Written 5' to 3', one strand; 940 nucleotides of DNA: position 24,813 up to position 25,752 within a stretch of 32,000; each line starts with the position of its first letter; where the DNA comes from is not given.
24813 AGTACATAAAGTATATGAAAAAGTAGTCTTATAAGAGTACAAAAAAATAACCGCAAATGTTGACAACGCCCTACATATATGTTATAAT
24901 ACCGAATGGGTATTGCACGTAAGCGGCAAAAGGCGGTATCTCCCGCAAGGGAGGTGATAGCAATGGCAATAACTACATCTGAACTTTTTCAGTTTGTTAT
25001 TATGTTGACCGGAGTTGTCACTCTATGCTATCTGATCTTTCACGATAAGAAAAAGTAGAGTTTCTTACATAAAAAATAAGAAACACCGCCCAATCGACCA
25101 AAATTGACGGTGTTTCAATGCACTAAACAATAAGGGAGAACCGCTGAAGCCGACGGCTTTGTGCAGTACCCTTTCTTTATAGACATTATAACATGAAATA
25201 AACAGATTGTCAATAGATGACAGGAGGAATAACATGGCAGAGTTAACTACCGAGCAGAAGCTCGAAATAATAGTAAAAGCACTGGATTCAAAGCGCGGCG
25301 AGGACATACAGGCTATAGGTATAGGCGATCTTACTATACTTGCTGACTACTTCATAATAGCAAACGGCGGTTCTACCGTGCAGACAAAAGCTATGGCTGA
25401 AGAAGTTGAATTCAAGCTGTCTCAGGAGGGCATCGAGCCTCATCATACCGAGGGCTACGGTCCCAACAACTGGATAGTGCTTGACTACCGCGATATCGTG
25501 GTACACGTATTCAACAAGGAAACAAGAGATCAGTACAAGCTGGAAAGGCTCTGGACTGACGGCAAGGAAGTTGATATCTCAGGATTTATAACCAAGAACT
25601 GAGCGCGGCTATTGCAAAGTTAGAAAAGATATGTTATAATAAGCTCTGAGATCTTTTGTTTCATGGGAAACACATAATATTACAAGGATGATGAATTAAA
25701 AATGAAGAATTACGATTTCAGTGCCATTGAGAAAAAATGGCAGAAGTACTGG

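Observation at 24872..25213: Type I toxin/antisense-RNA-like module inserted inside the conserved yhbY-nadD-yqeK-rsfS operon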

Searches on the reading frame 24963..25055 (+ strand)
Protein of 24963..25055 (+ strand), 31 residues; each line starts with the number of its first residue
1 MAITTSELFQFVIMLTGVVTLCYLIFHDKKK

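Call 3: search_protein_families(library=pfam, proteins=[window:24963-25055:+], max_evalue=10)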
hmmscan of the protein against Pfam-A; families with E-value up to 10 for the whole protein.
seq(31 aa): 0 families

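Call 10: search_protein_families(library=ncbifam, proteins=[window:24963-25055:+], max_evalue=1)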
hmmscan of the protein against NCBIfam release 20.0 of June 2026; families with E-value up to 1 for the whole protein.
seq(31 aa): 2 families
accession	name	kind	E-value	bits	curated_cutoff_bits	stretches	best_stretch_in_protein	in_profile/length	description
NF047991.1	RP671aFamTckup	equivalog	0.019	15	120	1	8-27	37-56/80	RP671a family tick cell line-upregulated protein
NF047981.1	RC1041_fam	subfamily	0.053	13.2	90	1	8-26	25-43/57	RC1041 family protein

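Call 15: find_encoding_contigs(protein=window:24963-25055:+, flank=10000)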
Protein seq(31 aa) (31 aa): no gene with exactly this product is on record in the collection.

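Call 20: find_related_loci(query=A1, collection=genome_contigs, flank=3000)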
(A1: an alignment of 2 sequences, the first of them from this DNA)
Query A1 (31 aa) in genome_contigs; peptide patterns used: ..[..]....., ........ (x = any residue, [..] = any of these).
110 stretches matched a pattern; 50 encode a relative of the query (tblastn E <= 1e-3); 50 distinct loci.
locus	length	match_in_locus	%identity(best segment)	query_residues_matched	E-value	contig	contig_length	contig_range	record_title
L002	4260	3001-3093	84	1-31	1e-12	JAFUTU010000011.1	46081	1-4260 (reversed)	MAG: Ruminococcus sp. isolate RGIG4819 Roe_deer_Reticulum.Co__c102087, whole genome shotgun sequence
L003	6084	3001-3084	82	3-30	3e-11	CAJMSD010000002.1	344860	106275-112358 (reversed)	TPA_asm: uncultured bacterium isolate SRR5580103-bin.7 genome assembly, contig: NODE_6_length_344860_cov_37.636548, whol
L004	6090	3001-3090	70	1-30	1e-10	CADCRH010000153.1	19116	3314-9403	MAG: uncultured Ruminococcus sp. isolate RUG14906 genome assembly, contig: RUG14906_asm_153, whole genome shotgun sequen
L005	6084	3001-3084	64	3-30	8e-10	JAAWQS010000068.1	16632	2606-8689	MAG: Oscillospiraceae bacterium isolate ABMPRH_163_1 SL341404_scaffold_9657, whole genome shotgun sequence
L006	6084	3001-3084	64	3-30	1e-9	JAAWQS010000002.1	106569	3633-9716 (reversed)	MAG: Oscillospiraceae bacterium isolate ABMPRH_163_1 SL341404_scaffold_390, whole genome shotgun sequence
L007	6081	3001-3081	74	4-30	3e-9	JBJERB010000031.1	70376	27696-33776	MAG: Oscillospiraceae bacterium isolate PUUB16_bin.039 NODE_231_length_70376_cov_11.822130, whole genome shotgun sequenc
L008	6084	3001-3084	68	3-30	1e-8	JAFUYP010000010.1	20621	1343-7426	MAG: Ruminococcus sp. isolate RGIG4944 Roe_deer_Rumen-3__c2963, whole genome shotgun sequence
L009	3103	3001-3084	61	3-30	5e-8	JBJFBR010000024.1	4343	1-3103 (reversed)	MAG: Oscillospiraceae bacterium isolate PUUB16_bin.043 NODE_13506_length_4343_cov_65.957090, whole genome shotgun sequen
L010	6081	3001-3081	67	2-28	6e-8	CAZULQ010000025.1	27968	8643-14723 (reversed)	MAG TPA_asm: uncultured Clostridium sp. isolate SRP350583_co1_578 genome assembly, contig: NODE_2787_length_27968_cov_29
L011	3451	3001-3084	68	1-28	7e-8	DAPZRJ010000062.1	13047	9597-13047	MAG TPA_asm: Candidatus Ruminococcus primaciens isolate MAG-GUT74815 NODE_1280_length_13047_c_4.888126, whole genome sho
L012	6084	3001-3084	61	3-30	1e-7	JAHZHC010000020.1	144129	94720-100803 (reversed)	MAG: Ruminococcus sp. isolate HRGM_Genome_3219 HRGM_Genome_3219_20, whole genome shotgun sequence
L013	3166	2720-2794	68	3-27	1e-7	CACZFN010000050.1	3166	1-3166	MAG: uncultured Ruminococcus sp. isolate RUG12579 genome assembly, contig: RUG12579_asm_50, whole genome shotgun sequenc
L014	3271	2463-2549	55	3-31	2e-7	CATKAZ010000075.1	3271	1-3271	MAG: uncultured Oscillospiraceae bacterium isolate iMGMC-715_1678881706 genome assembly, contig: MegahitA5_304801, whole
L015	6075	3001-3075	68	3-27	2e-7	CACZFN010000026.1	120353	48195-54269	MAG: uncultured Ruminococcus sp. isolate RUG12579 genome assembly, contig: RUG12579_asm_26, whole genome shotgun sequenc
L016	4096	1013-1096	64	1-28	2e-7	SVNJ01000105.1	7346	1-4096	MAG: Ruminococcus sp. isolate SIG536 NODE_49231_length_7346_cov_1.457127, whole genome shotgun sequence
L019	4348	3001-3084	61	3-30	2e-7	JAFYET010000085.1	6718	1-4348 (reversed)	MAG: Ruminococcus sp. isolate RGIG7024 Sheep_Rumen.Co__c1194864, whole genome shotgun sequence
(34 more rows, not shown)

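Call 25: search_protein_families(library=pfam, alignment_id=A2, max_evalue=10)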
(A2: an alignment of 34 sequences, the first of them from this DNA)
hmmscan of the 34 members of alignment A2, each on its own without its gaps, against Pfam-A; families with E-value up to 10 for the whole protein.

A. member 1, seq(31 aa): 0 families

B. families by the number of members that match (of 34 scanned): 6 families
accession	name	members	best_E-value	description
PF16935.10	Hol_Tox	9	3e-05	Putative Holin-like Toxin (Hol-Tox)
PF22812.1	CR_prot_dom_plant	2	0.14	Plant cysteine-rich protein domain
PF11120.13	CBP_BcsF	1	0.017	Cellulose biosynthesis protein BcsF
PF15125.11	TMEM238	1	0.023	TMEM238 protein family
PF04819.17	DUF716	1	0.035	Family of unknown function (DUF716)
PF06143.16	Baculo_11_kDa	1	0.37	Baculovirus 11 kDa family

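Call 26: search_protein_families(library=ncbifam, alignment_id=A2, max_evalue=10)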
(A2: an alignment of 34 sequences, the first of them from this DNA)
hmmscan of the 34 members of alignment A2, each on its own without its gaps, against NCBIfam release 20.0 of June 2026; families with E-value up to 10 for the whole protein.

A. member 1, seq(31 aa): 2 families
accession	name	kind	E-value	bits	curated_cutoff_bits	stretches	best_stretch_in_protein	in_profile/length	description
NF047991.1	RP671aFamTckup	equivalog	0.019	15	120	1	8-27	37-56/80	RP671a family tick cell line-upregulated protein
NF047981.1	RC1041_fam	subfamily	0.053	13.2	90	1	8-26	25-43/57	RC1041 family protein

B. families by the number of members that match (of 34 scanned): 11 families
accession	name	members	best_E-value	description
NF051864.1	ABZJ_00068_fam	8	0.37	ABZJ_00068 family colistin stress protein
NF041589.1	PepG1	7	0.002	type I toxin-antitoxin system toxin PepG1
NF047991.1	RP671aFamTckup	5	0.0018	RP671a family tick cell line-upregulated protein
NF047981.1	RC1041_fam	3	0.048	RC1041 family protein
NF033507.3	Loki-CTERM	2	0.074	Loki-CTERM sorting domain-containing protein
NF045534.1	small_EYxxD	1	0.001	EYxxD motif small membrane protein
NF052249.1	ComI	1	0.0088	competence inhibitor ComI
TIGR03493.1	cellullose_BcsF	1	0.01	cellulose biosynthesis protein BcsF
NF033228.1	div_inhib_SidA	1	0.016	cell division inhibitor SidA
NF004873.0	PRK06231.1-3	1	0.035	F0F1 ATP synthase subunit B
NF050020.1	YdcD_fam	1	0.23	YdcD family protein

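Call 58: search_protein_representatives(protein=window:24963-25055:+)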
Query: 31 residues. Proteins with E-value up to 0.001 (for the whole library): 14; up to 1e-10: 0; up to 1e-30: 0. The best 14 are listed.
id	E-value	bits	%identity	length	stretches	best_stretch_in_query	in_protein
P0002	2.2e-08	47.4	38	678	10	4-27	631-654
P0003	5.9e-07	43.2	74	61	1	1-31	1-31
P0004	6.8e-07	43.0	74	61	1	1-31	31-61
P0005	1.4e-06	42.0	69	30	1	3-31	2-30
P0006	6.3e-06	40.1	74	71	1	1-31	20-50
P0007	3.1e-05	38.1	64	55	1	3-30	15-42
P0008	3.4e-05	38.0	66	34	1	3-31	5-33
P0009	1.0e-04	36.6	62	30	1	3-31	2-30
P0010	1.4e-04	36.2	66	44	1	3-31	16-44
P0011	1.7e-04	35.9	63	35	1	3-29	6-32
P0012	1.9e-04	35.7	68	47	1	3-30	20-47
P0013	5.8e-04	34.3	56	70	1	3-29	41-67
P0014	5.9e-04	34.3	71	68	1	3-30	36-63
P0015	1.0e-03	33.6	59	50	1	3-31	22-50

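Call 60: search_dna_similar(query=window:24963-25055:+, collection=phages, mode=protein, max_evalue=1)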
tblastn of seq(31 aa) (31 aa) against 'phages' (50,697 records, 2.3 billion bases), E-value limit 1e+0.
No match.

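Call 65: list_cluster_members(proteins=[window:24963-25055:+, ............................, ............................, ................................, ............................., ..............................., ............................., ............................, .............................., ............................])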
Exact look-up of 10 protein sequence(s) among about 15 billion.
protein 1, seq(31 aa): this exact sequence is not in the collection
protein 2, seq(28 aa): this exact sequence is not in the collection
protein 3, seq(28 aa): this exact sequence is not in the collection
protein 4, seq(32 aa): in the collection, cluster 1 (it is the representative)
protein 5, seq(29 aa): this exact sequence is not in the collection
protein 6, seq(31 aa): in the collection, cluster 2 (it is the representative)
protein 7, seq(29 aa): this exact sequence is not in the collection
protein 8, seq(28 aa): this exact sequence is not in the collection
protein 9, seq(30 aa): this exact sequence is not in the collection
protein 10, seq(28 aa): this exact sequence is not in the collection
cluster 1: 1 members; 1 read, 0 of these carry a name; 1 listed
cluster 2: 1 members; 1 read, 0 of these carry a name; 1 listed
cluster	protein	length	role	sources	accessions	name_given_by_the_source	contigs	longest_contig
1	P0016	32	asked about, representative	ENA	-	-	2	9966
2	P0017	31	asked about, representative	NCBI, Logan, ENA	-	-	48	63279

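Call 76: search_protein_families(library=phrogs, alignment_id=A2, max_evalue=0.1)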
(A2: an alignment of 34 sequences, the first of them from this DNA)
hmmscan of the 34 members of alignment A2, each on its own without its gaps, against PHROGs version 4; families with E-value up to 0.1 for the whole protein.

A. member 1, seq(31 aa): 1 family
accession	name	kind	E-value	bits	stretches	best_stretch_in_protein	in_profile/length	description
phrog_25294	-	unknown function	0.0015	19.7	1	7-28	26-47/59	-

B. families by the number of members that match (of 34 scanned): 8 families
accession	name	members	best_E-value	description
phrog_25294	-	12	5.6e-05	-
phrog_3488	-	8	0.0032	holin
phrog_18240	-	4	0.014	-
phrog_12183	-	2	0.025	-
phrog_10723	-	1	0.0047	-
phrog_16377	-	1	0.0091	-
phrog_37717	-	1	0.037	-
phrog_9678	-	1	0.086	-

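Call 77: search_protein_families(library=padloc, alignment_id=A2, max_evalue=0.1)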
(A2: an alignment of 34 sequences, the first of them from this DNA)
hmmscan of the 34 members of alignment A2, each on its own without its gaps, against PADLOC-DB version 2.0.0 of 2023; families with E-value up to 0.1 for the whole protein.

A. member 1, seq(31 aa): 0 families

B. families by the number of members that match (of 34 scanned): 0 families

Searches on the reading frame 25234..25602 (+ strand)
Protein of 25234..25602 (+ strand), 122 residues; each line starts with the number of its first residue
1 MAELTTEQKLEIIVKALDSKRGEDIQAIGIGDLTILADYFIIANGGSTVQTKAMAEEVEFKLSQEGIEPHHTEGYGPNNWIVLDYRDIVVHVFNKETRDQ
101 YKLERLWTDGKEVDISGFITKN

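Call 10: search_protein_families(library=ncbifam, proteins=[window:25234-25602:+], max_evalue=1)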
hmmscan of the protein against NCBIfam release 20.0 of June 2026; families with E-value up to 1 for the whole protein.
window:25234-25602:+ (122 aa): 1 family
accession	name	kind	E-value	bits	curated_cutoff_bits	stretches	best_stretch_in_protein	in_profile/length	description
TIGR00090.1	rsfS_iojap_ybeB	equivalog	3.8e-32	110.4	56.9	1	10-107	2-99/99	ribosome silencing factor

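Call 32: find_related_loci(query=window:25234-25599:+, collection=metagenome_contigs, flank=2500)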
Query window:25234-25599:+ (122 aa) in metagenome_contigs; peptide patterns used: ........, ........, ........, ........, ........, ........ (x = any residue, [..] = any of these).
246 stretches matched a pattern; 12 encode a relative of the query (tblastn E <= 1e-3); 12 distinct loci.
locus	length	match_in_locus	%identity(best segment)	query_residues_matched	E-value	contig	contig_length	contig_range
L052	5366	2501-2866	100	1-122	8e-81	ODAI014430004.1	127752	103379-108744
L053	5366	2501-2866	98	1-122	6e-79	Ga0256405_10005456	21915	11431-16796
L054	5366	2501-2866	93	1-122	6e-77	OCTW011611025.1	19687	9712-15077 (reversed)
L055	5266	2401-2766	92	1-122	1e-76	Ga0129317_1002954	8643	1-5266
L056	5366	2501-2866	92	1-122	1e-76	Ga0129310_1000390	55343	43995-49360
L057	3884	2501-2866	91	1-122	2e-75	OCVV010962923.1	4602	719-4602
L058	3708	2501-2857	86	1-119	6e-70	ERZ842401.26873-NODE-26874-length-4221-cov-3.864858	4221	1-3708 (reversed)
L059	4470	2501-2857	74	1-119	5e-60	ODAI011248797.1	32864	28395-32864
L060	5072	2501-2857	78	1-119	2e-59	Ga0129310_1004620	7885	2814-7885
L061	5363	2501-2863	74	1-121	4e-58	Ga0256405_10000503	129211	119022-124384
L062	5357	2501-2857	71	1-119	8e-58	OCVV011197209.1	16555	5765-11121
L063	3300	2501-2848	59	4-119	6e-45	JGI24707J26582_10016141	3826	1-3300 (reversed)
